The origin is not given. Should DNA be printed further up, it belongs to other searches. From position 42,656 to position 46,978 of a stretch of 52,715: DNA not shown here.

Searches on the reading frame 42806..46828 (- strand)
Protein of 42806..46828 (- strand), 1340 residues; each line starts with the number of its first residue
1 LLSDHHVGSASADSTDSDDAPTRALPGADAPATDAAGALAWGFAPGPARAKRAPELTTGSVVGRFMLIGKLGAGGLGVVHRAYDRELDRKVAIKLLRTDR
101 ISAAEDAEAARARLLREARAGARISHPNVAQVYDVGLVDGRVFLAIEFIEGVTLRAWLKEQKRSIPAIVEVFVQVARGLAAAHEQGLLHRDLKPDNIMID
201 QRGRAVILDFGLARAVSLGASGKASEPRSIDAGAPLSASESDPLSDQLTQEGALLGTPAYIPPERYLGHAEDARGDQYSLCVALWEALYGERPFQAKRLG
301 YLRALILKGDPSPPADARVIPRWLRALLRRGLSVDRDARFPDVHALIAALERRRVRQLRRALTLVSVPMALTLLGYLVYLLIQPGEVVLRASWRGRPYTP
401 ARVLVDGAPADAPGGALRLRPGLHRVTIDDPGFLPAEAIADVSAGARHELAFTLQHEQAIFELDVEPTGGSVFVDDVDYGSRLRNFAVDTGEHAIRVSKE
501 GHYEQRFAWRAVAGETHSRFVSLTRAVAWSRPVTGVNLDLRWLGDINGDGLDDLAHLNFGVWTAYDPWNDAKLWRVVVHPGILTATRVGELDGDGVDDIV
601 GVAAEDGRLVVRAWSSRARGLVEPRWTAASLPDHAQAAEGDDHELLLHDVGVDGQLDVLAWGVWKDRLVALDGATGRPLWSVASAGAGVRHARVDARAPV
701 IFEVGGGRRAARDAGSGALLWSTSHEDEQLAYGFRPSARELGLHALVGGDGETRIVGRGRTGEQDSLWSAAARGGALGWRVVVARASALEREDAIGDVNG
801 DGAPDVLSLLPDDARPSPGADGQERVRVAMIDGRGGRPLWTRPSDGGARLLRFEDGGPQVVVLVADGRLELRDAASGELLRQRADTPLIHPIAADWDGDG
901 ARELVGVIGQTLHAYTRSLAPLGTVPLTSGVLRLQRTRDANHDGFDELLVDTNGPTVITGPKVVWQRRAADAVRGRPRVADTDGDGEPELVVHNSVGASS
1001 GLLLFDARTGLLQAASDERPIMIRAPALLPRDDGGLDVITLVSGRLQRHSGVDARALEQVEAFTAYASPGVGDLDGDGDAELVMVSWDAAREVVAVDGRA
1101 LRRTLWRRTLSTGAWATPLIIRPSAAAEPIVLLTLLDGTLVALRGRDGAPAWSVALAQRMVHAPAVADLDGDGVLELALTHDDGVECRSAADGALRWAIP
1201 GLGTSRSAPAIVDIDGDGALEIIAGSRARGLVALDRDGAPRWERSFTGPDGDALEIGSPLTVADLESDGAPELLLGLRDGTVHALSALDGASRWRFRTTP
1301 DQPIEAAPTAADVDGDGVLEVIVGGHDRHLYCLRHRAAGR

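Call 68: search_protein_families(library=pfam, proteins=[window:42806-46828:-], max_evalue=0.0001)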
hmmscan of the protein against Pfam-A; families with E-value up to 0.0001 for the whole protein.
window:42806-46828:- (1340 aa): 11 families
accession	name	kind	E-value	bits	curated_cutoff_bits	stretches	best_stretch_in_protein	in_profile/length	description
PF00069.31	Pkinase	-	2.5e-35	122.6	31.7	1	67-339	3-251/263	Protein kinase domain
PF07714.23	PK_Tyr_Ser-Thr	-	3.3e-23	82.8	23.1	1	68-217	4-153/258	Protein tyrosine and serine/threonine kinase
PF13517.12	FG-GAP_3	-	9.7e-21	74.6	26.9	0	1264-1323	1-61/61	FG-GAP-like repeat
PF13360.13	PQQ_2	-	1.3e-14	54.8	27.6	1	1093-1252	5-152/233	Outer membrane protein assembly factor BamB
PF25292.1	Beta-prop_CGLA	-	2.5e-12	47.4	26.8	1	1222-1335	2-104/316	Lambda-carrageenase beta-propeller domain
PF13570.13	Beta-prop_ACSF4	-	2.3e-11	44.1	133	1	1103-1334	40-242/329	Beta-alanine-activating enzyme, beta-propeller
PF01839.29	FG-GAP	-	5.7e-10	39.3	22.1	0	1067-1084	3-20/37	FG-GAP repeat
PF01636.29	APH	-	3.8e-08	33.8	23.2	1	164-214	146-198/239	Phosphotransferase enzyme family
PF15907.11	Itfg2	-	8.2e-08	32.3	27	0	570-660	4-93/330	Integrin-alpha FG-GAP repeat-containing protein 2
PF03109.22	ABC1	-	6.5e-07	29.2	22.9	1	141-216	142-217/244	ABC1 atypical kinase-like domain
PF08308.17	PEGA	-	1.1e-06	28.9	20.8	0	466-522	9-66/71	PEGA domain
